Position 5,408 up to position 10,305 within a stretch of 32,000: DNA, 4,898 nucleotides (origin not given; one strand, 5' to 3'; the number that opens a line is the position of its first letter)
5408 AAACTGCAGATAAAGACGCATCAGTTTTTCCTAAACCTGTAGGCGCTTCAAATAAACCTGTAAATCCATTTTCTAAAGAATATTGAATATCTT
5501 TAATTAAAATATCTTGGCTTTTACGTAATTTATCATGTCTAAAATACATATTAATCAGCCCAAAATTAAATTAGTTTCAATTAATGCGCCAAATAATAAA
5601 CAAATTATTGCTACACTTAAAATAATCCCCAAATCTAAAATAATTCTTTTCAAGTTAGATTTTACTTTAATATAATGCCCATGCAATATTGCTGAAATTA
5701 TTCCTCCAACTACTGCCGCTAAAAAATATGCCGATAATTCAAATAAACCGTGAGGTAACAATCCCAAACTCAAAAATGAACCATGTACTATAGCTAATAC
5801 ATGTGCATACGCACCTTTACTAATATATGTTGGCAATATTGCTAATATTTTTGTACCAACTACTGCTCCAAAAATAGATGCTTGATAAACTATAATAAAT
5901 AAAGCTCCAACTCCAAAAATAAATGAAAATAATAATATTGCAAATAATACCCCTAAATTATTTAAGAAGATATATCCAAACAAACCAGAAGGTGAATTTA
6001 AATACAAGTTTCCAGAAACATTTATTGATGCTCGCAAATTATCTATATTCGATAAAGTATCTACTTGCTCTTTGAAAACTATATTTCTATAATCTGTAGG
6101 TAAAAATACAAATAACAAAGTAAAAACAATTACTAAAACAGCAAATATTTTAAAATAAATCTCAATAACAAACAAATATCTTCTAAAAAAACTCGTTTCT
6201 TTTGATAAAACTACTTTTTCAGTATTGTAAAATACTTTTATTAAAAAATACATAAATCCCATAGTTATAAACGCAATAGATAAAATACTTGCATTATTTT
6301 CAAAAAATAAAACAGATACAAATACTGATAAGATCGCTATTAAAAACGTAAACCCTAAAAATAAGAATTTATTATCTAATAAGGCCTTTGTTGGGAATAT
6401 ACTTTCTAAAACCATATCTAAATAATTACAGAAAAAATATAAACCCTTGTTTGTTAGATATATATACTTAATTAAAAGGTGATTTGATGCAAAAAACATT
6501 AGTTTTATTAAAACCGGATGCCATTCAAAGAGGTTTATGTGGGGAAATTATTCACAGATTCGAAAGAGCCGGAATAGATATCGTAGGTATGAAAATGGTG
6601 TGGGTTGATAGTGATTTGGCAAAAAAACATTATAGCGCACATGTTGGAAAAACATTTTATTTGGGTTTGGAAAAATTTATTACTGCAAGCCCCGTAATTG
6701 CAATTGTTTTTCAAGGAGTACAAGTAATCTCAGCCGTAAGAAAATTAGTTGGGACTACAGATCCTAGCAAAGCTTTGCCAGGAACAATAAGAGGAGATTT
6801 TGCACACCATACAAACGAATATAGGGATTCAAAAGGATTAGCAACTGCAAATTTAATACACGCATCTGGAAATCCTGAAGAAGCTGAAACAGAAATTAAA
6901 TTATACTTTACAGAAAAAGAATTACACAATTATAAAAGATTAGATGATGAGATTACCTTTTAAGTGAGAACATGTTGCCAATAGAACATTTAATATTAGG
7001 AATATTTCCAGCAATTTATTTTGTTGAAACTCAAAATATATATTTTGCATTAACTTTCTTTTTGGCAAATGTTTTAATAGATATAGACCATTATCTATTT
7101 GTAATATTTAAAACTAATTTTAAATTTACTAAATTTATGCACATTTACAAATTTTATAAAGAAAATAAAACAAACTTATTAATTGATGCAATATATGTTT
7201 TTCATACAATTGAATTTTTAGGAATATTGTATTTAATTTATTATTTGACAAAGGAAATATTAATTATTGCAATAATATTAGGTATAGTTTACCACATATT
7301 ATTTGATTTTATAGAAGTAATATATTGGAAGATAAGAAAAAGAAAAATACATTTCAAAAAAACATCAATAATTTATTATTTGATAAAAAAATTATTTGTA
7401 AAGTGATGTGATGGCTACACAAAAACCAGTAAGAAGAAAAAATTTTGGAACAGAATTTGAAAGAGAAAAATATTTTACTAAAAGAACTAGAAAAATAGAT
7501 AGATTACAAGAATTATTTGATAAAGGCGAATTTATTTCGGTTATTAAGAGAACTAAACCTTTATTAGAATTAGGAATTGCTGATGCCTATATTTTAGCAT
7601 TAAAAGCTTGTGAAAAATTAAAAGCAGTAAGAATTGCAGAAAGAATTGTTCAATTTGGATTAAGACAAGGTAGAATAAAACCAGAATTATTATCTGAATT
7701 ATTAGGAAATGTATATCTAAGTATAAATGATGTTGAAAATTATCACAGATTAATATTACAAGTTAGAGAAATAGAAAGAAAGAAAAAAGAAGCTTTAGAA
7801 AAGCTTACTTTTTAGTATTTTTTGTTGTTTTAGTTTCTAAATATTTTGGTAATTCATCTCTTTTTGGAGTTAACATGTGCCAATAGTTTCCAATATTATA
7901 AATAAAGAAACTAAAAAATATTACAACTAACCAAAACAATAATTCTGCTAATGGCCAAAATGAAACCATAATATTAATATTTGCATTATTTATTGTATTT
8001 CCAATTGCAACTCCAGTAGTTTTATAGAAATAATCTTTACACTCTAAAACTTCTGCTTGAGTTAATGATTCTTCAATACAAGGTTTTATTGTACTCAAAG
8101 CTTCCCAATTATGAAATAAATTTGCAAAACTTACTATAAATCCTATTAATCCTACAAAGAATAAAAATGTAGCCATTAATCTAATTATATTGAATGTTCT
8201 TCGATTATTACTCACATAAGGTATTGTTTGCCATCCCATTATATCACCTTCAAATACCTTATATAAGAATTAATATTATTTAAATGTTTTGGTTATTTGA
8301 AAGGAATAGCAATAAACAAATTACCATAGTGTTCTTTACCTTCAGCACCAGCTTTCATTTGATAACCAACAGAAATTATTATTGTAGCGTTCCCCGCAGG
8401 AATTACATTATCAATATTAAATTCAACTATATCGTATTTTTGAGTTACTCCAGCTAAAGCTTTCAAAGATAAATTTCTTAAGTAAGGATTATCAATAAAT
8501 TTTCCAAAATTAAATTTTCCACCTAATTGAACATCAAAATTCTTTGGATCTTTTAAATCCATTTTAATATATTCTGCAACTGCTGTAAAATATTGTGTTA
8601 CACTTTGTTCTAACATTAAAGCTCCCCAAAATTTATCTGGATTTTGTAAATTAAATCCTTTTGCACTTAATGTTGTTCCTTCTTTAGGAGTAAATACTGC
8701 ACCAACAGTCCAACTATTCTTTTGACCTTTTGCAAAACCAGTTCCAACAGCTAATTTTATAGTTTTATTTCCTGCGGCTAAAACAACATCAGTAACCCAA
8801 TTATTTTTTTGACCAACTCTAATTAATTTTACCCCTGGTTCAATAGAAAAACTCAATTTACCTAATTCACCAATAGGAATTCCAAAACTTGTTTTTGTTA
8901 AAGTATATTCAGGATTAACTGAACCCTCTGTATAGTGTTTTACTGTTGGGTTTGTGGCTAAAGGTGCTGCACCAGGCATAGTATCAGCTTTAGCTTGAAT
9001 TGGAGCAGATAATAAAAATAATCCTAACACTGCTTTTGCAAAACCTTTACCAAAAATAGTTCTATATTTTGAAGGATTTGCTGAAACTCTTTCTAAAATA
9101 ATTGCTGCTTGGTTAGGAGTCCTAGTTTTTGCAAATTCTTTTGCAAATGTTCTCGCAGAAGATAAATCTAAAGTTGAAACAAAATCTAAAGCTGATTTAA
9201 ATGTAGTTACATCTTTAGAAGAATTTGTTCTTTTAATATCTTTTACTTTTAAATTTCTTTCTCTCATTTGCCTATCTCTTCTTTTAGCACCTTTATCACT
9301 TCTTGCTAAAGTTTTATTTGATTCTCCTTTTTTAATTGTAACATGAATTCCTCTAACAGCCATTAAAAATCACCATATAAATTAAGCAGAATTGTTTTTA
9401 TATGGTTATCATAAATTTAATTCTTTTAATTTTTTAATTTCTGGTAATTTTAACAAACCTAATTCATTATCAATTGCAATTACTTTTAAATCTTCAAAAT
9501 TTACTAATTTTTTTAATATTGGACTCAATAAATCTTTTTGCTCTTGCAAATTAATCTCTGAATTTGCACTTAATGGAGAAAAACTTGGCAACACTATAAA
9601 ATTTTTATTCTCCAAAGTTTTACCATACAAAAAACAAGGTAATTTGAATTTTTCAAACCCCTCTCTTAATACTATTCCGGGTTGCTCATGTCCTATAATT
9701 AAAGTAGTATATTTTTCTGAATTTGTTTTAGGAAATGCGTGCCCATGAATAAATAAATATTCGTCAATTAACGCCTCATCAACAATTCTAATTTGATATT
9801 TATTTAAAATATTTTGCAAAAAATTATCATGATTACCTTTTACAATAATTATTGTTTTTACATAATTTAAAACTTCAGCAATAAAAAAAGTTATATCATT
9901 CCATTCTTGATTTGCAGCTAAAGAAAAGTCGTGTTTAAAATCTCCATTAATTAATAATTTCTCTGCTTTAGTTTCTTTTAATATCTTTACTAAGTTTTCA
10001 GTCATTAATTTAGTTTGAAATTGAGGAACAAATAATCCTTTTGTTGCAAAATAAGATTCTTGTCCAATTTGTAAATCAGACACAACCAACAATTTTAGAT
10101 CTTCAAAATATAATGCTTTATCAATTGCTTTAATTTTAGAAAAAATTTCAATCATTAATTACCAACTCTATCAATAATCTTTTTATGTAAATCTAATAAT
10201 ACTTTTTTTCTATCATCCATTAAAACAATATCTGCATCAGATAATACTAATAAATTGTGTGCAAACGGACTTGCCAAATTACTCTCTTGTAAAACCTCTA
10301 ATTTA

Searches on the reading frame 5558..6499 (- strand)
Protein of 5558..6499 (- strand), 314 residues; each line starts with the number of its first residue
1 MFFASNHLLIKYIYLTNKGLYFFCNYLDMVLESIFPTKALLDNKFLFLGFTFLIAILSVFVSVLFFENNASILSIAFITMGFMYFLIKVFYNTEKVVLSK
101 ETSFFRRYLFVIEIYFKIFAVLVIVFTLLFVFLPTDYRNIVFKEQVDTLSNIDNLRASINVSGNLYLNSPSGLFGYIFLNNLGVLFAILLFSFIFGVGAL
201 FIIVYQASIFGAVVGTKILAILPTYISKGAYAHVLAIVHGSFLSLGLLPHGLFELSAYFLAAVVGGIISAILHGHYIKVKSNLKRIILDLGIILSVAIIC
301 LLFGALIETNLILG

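Call 38: search_protein_families(library=pfam, max_evalue=0.001, proteins=[window:5558-6499:-])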
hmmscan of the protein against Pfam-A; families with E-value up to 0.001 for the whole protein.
window:5558-6499:- (314 aa): 1 family
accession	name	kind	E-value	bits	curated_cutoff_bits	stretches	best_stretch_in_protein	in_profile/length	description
PF01944.22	SpoIIM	-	1.1e-10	42.2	26.9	1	121-310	3-160/163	Stage II sporulation protein M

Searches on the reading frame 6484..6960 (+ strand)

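Call 38: search_protein_families(library=pfam, max_evalue=0.001, proteins=[window:6484-6960:+])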
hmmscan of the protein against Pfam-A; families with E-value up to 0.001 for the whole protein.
window:6484-6960:+ (159 aa): 1 family
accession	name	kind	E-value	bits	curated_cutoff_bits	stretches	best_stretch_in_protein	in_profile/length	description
PF00334.24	NDK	-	3.1e-46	157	27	1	3-146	1-134/135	Nucleoside diphosphate kinase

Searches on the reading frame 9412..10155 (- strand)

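Call 39: search_protein_families(library=pfam, max_evalue=0.001, proteins=[window:9412-10155:-])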
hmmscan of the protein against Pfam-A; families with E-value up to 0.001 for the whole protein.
window:9412-10155:- (248 aa): 1 family
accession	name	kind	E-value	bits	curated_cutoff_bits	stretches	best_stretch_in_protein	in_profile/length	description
PF00149.33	Metallophos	-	5.2e-08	34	21.5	1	21-150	2-129/191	Calcineurin-like phosphoesterase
